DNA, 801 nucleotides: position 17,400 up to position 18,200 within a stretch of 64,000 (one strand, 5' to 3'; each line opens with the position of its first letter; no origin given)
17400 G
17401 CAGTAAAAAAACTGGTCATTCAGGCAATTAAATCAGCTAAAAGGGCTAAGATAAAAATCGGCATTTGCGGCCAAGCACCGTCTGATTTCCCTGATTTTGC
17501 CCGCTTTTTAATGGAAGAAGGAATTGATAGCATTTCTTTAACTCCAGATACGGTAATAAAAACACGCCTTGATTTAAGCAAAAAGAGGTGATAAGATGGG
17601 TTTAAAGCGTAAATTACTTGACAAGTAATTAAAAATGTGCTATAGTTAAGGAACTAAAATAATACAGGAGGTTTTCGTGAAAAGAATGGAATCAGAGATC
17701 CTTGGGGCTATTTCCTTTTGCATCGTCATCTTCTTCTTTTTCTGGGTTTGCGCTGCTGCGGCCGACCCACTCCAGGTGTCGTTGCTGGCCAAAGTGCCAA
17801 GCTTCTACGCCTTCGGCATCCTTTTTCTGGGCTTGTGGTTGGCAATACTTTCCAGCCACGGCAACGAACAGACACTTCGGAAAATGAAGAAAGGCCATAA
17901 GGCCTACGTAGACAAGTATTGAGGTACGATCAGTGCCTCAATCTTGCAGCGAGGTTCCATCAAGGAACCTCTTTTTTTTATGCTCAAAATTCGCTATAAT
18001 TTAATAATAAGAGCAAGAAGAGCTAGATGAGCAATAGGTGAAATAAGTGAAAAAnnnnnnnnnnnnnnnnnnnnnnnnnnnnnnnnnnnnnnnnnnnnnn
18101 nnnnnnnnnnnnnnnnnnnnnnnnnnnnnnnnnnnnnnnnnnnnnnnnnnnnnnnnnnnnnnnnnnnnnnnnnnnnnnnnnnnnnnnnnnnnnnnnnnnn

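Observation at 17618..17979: GC-rich orphan gene for an 81-aa two-TM protein with a textbook promoter, RBS and terminator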

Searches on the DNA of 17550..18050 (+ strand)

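Call 4: search_rna_families(source=window, start=17550, end=18050, threshold=evalue, max_evalue=10, show_alignments=3)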
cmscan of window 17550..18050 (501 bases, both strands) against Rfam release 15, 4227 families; matches with E-value up to 10: 3.
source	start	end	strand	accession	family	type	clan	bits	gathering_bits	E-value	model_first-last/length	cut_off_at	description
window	17683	17721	+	RF00489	ctRNA_p42d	Gene; antisense;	-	16.6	50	1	1-46/46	no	ctRNA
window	17963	18025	-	RF00240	RNA-OUT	Gene; antisense;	-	15.2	41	6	1-70/70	no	RNA-OUT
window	17815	17943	+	RF02602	BASRCI414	Gene; sRNA;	-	14.3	270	0.4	1-229/229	no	Brucella sRNA CI414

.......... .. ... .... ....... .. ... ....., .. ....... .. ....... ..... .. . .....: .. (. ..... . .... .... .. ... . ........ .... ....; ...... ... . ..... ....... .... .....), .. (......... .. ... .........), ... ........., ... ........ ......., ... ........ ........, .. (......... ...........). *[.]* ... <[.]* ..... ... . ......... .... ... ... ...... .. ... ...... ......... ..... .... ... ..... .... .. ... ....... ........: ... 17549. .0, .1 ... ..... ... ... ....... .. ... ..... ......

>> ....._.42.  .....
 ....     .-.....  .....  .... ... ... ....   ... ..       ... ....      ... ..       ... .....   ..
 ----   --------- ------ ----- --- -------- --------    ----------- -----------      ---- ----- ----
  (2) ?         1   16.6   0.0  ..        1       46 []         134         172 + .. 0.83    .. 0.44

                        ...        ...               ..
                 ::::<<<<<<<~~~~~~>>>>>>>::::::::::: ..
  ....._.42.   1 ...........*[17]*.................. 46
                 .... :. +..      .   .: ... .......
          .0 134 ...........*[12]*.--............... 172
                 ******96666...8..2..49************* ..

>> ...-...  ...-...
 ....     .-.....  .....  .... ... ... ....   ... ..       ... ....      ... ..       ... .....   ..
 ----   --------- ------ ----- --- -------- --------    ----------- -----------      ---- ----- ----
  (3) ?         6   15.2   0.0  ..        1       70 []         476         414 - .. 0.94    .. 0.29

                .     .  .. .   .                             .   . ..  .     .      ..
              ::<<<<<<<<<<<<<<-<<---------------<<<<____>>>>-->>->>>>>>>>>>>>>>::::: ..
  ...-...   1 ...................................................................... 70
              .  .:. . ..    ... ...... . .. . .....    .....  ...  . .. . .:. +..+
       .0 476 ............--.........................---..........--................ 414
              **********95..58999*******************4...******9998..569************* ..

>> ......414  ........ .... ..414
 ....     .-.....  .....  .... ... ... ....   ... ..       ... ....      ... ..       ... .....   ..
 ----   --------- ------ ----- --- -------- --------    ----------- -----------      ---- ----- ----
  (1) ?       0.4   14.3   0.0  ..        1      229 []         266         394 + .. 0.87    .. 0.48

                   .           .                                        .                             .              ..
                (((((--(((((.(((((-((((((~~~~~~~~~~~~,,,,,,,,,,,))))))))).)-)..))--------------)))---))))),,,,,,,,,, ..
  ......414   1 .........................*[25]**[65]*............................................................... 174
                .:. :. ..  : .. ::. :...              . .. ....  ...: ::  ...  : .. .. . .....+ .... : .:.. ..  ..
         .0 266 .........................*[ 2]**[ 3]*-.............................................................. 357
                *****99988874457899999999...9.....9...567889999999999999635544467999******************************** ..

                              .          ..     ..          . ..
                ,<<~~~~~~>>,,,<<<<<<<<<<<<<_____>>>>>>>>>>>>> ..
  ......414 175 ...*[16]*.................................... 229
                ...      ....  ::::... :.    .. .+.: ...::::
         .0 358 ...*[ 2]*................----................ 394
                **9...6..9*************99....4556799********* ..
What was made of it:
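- On Structured non-coding RNA (any Rfam family): The best hits at E <= 10 score 14-17 bits against cut-offs of 41-270 (call 4).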

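Call 10: search_dna_similar(query=window:17600-17990:+, collection=phages, mode=distant, max_evalue=0.01)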
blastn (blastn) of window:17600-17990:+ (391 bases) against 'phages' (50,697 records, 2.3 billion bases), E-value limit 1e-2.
Records with a match: 40; places in all: 40; records where one place covers at least 80% of the query: 0.
Best place of each record, by identity: 80-90% 35; 60-80% 5.
By first word of the organism name: Staphylococcus 29; Acinetobacter 11.
By host as written in the record: Staphylococcus aureus 8; Acinetobacter baumannii 7; Staphylococcus xylosus M1997-2/10 5; Staphylococcus carnosus TM300 4; - 2; Staphylococcus xylosus I2595 2; Staphylococcus sp. 1; Mammaliicoccus vitulinus C5817 1; and 10 more.
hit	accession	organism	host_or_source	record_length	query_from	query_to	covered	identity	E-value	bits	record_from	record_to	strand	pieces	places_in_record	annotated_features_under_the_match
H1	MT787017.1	Staphylococcus phage WV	Staphylococcus aureus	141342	11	67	15%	81.0%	7e-4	50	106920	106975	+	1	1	record has no annotation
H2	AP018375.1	Staphylococcus phage phiSA039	-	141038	12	67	14%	80.7%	3e-3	48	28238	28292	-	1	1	none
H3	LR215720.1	Staphylococcus phage Stab23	-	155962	12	67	14%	80.7%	3e-3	48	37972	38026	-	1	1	none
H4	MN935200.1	Staphylococcus phage VTCCBPA116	Staphylococcus sp.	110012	12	67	14%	80.7%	3e-3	48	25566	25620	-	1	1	record has no annotation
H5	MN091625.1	Staphylococcus phage PALS_1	Staphylococcus aureus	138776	12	67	14%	80.7%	3e-3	48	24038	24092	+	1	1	none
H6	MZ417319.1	Staphylococcus phage PG-2021_16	Staphylococcus xylosus I2595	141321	12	67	14%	80.7%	3e-3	48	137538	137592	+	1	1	record has no annotation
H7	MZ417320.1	Staphylococcus phage PG-2021_17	Staphylococcus xylosus M1997-2/10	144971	12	67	14%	80.7%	3e-3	48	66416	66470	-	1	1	record has no annotation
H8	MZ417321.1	Staphylococcus phage PG-2021_18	Staphylococcus xylosus M1997-2/10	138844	12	67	14%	80.7%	3e-3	48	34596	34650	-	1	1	record has no annotation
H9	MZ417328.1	Staphylococcus phage PG-2021_2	Mammaliicoccus vitulinus C5817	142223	12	67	14%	80.7%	3e-3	48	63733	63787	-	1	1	record has no annotation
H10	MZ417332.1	Staphylococcus phage PG-2021_38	Staphylococcus epidermidis I0515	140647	12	67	14%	80.7%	3e-3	48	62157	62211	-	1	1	record has no annotation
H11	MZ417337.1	Staphylococcus phage PG-2021_47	Staphylococcus xylosus I2595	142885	12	67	14%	80.7%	3e-3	48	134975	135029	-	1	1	record has no annotation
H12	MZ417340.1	Staphylococcus phage PG-2021_64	Staphylococcus succinus C6852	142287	12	67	14%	80.7%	3e-3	48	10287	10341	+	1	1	record has no annotation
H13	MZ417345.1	Staphylococcus phage PG-2021_84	Staphylococcus xylosus M1997-2/10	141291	12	67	14%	80.7%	3e-3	48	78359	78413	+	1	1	record has no annotation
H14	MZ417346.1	Staphylococcus phage PG-2021_86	Staphylococcus xylosus M1997-2/10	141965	12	67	14%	80.7%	3e-3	48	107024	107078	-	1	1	record has no annotation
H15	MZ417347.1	Staphylococcus phage PG-2021_87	Staphylococcus xylosus M1997-2/10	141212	12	67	14%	80.7%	3e-3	48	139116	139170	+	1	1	record has no annotation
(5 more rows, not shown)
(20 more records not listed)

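Call 11: search_dna_similar(query=window:17600-17990:+, collection=plasmids, mode=distant, max_evalue=0.01)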
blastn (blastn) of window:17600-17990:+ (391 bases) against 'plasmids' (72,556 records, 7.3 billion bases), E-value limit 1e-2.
No match.
